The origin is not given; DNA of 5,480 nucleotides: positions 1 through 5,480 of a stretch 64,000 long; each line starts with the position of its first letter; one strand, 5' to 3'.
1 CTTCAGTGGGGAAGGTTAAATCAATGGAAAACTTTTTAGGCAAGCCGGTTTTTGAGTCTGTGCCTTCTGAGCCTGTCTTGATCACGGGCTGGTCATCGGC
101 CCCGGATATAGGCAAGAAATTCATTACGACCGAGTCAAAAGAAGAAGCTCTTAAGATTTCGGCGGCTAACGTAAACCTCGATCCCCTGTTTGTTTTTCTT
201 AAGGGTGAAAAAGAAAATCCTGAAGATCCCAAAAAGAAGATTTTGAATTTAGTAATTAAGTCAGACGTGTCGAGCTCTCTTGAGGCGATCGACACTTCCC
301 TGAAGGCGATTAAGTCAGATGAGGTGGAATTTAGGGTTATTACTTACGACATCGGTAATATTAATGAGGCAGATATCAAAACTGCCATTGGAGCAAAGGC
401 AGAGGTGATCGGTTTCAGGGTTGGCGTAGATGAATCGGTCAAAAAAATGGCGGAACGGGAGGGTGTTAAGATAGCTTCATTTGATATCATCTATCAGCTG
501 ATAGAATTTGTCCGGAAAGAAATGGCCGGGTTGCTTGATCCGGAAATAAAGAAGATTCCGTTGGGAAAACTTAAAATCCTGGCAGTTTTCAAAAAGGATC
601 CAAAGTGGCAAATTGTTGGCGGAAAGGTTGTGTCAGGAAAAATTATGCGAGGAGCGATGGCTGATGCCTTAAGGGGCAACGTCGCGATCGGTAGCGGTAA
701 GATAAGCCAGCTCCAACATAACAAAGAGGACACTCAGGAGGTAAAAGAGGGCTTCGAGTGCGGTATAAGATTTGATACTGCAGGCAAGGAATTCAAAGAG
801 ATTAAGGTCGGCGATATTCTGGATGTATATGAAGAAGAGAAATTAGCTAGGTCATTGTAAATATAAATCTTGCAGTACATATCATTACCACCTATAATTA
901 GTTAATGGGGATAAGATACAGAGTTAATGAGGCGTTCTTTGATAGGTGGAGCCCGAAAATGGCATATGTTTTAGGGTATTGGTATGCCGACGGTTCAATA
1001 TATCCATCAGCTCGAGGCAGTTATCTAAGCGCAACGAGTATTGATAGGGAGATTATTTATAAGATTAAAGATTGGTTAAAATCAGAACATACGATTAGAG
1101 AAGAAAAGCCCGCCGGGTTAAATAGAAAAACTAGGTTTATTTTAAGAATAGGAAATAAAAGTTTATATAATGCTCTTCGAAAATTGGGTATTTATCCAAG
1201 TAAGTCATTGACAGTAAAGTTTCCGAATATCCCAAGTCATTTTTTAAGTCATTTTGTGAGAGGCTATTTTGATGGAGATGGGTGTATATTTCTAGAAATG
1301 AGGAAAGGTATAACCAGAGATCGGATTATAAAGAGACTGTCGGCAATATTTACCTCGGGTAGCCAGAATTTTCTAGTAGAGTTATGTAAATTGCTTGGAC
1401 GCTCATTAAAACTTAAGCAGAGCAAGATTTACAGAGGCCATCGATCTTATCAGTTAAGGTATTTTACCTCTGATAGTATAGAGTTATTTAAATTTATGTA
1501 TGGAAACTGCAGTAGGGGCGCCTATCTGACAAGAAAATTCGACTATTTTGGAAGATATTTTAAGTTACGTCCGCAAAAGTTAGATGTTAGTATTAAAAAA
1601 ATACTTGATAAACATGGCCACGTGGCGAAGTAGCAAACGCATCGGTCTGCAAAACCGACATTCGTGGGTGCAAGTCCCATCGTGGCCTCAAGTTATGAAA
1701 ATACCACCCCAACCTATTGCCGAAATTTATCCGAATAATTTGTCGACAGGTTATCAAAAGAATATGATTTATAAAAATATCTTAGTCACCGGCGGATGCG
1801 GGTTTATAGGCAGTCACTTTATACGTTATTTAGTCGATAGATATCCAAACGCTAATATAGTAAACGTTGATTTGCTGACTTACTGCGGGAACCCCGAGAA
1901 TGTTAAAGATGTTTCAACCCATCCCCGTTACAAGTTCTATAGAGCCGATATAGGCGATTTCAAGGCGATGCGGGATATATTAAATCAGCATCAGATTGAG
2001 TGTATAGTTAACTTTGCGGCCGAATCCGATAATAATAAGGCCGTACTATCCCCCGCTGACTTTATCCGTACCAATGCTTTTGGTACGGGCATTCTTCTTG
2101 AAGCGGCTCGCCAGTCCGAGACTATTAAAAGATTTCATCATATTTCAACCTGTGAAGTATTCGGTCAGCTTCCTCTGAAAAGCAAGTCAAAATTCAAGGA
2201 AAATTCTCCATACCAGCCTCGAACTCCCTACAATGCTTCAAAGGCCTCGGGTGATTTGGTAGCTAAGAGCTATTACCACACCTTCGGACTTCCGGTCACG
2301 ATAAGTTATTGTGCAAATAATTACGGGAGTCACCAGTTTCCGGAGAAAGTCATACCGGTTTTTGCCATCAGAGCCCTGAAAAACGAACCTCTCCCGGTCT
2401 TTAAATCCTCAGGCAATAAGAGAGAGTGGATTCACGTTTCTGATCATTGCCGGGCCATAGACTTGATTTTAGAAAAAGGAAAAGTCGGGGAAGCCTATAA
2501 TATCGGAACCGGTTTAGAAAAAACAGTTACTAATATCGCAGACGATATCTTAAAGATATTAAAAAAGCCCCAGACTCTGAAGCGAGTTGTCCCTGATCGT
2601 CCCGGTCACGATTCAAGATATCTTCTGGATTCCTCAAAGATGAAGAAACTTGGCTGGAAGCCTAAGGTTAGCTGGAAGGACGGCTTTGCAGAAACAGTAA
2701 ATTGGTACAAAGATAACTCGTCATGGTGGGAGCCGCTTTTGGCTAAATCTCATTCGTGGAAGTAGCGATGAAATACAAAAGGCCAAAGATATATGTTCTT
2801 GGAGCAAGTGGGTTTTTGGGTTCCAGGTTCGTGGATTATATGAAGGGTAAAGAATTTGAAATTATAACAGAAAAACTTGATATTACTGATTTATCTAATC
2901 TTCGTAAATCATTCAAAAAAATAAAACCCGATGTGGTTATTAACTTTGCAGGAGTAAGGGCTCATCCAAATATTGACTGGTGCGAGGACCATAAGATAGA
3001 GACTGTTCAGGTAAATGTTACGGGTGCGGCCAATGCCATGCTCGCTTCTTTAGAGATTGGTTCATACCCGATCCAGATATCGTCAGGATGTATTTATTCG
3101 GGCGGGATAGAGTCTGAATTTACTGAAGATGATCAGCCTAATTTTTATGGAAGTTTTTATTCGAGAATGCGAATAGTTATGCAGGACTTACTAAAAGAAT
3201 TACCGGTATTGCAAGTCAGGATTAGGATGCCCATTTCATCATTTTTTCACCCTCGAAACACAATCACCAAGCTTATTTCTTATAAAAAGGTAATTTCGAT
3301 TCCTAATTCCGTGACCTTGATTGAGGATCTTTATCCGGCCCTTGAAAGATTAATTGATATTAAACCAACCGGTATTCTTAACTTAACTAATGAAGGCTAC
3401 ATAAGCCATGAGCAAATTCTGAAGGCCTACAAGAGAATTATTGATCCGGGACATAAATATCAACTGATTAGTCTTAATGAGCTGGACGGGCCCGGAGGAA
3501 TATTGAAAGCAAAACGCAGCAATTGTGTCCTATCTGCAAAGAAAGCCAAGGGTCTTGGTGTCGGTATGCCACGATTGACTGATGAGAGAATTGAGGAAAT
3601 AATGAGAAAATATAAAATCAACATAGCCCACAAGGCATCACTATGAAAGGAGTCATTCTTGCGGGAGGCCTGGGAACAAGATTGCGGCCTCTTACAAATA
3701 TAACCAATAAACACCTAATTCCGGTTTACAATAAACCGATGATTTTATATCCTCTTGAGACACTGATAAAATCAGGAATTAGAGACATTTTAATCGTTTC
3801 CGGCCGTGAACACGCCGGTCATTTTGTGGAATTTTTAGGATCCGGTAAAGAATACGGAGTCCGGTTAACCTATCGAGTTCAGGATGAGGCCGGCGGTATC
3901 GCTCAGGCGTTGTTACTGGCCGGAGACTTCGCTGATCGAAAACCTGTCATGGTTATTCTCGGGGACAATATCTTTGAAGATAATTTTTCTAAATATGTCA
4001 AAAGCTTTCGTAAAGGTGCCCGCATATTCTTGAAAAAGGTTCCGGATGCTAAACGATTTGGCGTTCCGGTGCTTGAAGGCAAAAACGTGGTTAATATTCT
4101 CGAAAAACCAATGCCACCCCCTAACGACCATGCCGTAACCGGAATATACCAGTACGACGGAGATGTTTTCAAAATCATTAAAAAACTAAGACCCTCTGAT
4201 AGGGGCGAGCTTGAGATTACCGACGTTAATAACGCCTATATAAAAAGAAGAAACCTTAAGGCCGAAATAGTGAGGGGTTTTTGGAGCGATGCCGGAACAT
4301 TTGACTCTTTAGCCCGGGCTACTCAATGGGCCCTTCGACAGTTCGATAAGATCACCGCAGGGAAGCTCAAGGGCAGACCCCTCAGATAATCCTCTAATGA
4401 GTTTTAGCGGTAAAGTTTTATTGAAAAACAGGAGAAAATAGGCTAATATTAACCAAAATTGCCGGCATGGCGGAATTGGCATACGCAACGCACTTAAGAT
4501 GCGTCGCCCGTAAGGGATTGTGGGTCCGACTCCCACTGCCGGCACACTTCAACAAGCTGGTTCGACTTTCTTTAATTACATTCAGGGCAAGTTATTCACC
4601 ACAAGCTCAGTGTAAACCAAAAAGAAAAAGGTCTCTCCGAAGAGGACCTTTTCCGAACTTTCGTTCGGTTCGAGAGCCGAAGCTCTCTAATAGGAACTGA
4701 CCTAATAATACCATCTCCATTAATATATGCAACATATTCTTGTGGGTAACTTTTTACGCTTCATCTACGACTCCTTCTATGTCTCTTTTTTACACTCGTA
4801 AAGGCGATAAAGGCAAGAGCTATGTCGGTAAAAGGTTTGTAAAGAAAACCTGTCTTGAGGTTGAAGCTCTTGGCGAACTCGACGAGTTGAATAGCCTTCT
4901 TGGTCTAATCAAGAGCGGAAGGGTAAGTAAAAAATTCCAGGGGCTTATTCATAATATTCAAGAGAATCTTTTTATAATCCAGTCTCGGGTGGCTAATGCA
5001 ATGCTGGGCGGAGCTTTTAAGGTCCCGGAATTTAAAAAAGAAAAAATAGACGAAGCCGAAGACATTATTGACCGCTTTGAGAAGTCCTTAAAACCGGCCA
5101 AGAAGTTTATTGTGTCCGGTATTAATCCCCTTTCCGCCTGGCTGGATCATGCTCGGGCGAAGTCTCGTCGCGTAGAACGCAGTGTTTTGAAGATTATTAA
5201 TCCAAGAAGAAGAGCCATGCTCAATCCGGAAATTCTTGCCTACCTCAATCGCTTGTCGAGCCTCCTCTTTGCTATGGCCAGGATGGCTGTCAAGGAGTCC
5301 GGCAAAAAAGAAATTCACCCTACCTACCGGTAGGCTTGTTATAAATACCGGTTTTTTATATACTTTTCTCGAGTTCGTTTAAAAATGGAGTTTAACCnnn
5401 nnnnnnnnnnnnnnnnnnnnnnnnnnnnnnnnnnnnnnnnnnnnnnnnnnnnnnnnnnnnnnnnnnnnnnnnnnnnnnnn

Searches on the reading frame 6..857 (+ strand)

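Call 47: search_protein_families(library=pfam, proteins=[window:6-857:+], max_evalue=0.00001)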
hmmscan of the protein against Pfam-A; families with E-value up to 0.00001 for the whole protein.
window:6-857:+ (284 aa): 2 families
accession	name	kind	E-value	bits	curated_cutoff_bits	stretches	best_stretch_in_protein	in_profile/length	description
PF11987.13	IF-2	-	1.6e-28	99.4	27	1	70-169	17-116/117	Translation-initiation factor 2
PF03144.31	GTP_EFTU_D2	-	6.5e-07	30.1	30.3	1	203-272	3-72/73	Elongation factor Tu domain 2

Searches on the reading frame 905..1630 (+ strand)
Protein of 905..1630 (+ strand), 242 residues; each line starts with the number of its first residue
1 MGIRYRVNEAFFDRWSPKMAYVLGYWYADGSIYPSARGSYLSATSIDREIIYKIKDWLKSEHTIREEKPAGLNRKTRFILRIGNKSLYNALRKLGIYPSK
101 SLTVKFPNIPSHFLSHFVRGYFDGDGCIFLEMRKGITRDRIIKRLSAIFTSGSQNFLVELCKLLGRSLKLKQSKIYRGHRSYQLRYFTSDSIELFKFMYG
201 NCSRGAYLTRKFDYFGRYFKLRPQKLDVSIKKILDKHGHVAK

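Call 47: search_protein_families(library=pfam, proteins=[window:905-1630:+], max_evalue=0.00001)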
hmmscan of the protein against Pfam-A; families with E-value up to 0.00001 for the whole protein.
window:905-1630:+ (242 aa): 1 family
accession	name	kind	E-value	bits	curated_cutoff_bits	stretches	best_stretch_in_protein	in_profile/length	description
PF14528.11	LAGLIDADG_3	-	1.7e-14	54.3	22.5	1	17-95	2-82/82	LAGLIDADG-like domain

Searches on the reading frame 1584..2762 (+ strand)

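Call 47: search_protein_families(library=pfam, proteins=[window:1584-2762:+], max_evalue=0.00001)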
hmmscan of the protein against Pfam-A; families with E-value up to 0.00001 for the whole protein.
window:1584-2762:+ (393 aa): 6 families
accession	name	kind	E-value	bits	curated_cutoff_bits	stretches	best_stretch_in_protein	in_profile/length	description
PF16363.11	GDP_Man_Dehyd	-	2.2e-70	238.2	27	1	67-370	1-331/332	GDP-mannose 4,6 dehydratase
PF01370.27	Epimerase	-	4.2e-56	190.5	20.9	1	66-308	1-240/240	NAD dependent epimerase/dehydratase family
PF01073.25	3Beta_HSD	-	3.5e-13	49.7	22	1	67-226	1-157/280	3-beta hydroxysteroid dehydrogenase/isomerase family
PF02719.21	Polysacc_synt_2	-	4.1e-11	43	20.2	1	66-327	1-248/293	Polysaccharide biosynthesis protein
PF07993.18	NAD_binding_4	-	4.6e-11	42.8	20.1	1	135-240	86-201/258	Male sterility protein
PF04321.23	RmlD_sub_bind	-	6e-10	39.1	27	1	65-227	2-136/287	RmlD substrate binding domain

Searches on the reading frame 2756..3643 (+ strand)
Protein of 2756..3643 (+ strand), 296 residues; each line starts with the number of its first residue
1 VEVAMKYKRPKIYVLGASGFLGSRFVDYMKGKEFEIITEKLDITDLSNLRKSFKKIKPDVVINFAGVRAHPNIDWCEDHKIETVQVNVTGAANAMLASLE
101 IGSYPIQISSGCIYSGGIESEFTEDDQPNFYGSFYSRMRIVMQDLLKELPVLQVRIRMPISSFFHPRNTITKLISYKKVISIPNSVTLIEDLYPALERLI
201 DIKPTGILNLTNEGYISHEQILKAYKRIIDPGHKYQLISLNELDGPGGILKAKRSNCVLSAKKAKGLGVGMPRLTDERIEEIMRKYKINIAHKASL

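Call 47: search_protein_families(library=pfam, proteins=[window:2756-3643:+], max_evalue=0.00001)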
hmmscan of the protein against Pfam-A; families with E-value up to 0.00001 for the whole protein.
window:2756-3643:+ (296 aa): 3 families
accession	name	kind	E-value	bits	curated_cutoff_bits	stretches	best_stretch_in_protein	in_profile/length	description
PF04321.23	RmlD_sub_bind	-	6.8e-17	61.9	27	1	11-131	2-122/287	RmlD substrate binding domain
PF01370.27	Epimerase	-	6.5e-15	55.6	20.9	1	12-147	1-154/240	NAD dependent epimerase/dehydratase family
PF16363.11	GDP_Man_Dehyd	-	3e-06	27.4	27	0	37-125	55-144/332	GDP-mannose 4,6 dehydratase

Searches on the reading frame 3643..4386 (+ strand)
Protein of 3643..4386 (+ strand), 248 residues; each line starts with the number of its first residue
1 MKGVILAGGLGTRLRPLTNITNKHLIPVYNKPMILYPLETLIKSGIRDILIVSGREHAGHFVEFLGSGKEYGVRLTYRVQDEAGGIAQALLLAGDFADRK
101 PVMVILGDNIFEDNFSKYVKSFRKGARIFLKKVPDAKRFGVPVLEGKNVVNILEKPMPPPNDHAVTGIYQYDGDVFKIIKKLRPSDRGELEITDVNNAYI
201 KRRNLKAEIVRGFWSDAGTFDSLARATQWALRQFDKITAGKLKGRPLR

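Call 47: search_protein_families(library=pfam, proteins=[window:3643-4386:+], max_evalue=0.00001)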
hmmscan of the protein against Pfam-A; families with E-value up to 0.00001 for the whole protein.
window:3643-4386:+ (248 aa): 2 families
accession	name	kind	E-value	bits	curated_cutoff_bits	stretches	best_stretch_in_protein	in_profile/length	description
PF00483.29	NTP_transferase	-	7.4e-56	189.9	21.2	1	2-228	1-240/245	Nucleotidyl transferase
PF12804.13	NTP_transf_3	-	1.6e-11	45.1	27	1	3-128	1-118/160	MobA-like NTP transferase domain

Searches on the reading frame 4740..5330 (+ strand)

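Call 47: search_protein_families(library=pfam, proteins=[window:4740-5330:+], max_evalue=0.00001)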
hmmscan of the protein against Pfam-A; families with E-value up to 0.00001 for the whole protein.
window:4740-5330:+ (197 aa): 1 family
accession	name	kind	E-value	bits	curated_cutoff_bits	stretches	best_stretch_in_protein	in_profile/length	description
PF01923.23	Cob_adeno_trans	-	1e-40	140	24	1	18-183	2-171/171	Cobalamin adenosyltransferase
